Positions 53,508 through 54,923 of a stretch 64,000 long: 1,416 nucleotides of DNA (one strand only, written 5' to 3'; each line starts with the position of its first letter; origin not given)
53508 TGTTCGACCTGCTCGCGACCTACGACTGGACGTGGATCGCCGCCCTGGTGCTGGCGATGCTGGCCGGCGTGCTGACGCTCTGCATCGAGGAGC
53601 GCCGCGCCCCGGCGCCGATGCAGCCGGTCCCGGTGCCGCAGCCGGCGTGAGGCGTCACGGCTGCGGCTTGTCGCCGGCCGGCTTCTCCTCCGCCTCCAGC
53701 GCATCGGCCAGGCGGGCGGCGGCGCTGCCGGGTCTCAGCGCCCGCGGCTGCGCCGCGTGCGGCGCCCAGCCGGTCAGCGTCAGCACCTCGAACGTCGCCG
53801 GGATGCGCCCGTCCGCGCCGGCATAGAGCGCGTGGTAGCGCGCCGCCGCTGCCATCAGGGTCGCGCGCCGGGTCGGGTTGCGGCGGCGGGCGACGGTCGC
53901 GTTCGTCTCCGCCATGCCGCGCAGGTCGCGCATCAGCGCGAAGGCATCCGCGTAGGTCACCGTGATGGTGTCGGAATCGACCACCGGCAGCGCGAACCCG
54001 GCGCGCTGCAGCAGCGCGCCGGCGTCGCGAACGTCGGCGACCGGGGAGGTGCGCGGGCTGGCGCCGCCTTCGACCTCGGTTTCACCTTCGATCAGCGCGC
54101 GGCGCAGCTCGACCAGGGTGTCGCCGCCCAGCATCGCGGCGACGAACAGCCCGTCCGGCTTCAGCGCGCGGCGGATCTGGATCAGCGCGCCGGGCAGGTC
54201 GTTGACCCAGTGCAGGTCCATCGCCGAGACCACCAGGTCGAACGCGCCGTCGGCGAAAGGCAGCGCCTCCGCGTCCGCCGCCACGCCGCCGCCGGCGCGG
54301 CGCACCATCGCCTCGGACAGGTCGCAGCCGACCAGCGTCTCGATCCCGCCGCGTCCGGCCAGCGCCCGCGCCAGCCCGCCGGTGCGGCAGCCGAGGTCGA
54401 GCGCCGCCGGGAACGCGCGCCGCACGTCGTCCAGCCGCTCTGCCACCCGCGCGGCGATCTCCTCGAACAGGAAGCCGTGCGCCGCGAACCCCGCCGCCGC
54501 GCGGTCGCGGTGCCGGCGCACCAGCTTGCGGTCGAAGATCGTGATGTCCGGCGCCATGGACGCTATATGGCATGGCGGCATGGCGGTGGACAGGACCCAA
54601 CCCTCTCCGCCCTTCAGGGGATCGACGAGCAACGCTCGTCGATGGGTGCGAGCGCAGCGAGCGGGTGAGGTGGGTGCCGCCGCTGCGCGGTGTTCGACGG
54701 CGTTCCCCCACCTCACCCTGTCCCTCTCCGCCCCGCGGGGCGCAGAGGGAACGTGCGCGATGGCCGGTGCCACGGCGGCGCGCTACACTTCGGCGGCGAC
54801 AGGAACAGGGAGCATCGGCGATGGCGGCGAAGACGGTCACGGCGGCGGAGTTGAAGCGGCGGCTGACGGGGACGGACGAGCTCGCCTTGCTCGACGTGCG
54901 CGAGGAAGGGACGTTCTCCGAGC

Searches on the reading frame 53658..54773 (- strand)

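Call 65: search_protein_families(library=pfam, proteins=[window:53658-54773:-], max_evalue=0.00001)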
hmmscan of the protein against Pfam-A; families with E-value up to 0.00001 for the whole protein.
window:53658-54773:- (372 aa): 6 families
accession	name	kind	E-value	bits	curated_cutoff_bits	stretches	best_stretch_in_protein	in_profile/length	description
PF08241.18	Methyltransf_11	-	9.7e-21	74.7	21.2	1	125-211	1-94/95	Methyltransferase domain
PF13649.12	Methyltransf_25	-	4.3e-17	63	27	1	125-208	2-97/97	Methyltransferase domain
PF13489.12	Methyltransf_23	-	1e-13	51.8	27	1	101-261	4-160/164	Methyltransferase domain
PF08242.18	Methyltransf_12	-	4e-12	47.2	30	1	125-210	1-98/98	Methyltransferase domain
PF13847.12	Methyltransf_31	-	9.6e-10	38.8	27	1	124-224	7-119/145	Methyltransferase domain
PF01209.24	Ubie_methyltran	-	7.1e-07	29.2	20.1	1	123-212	50-151/233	ubiE/COQ5 methyltransferase family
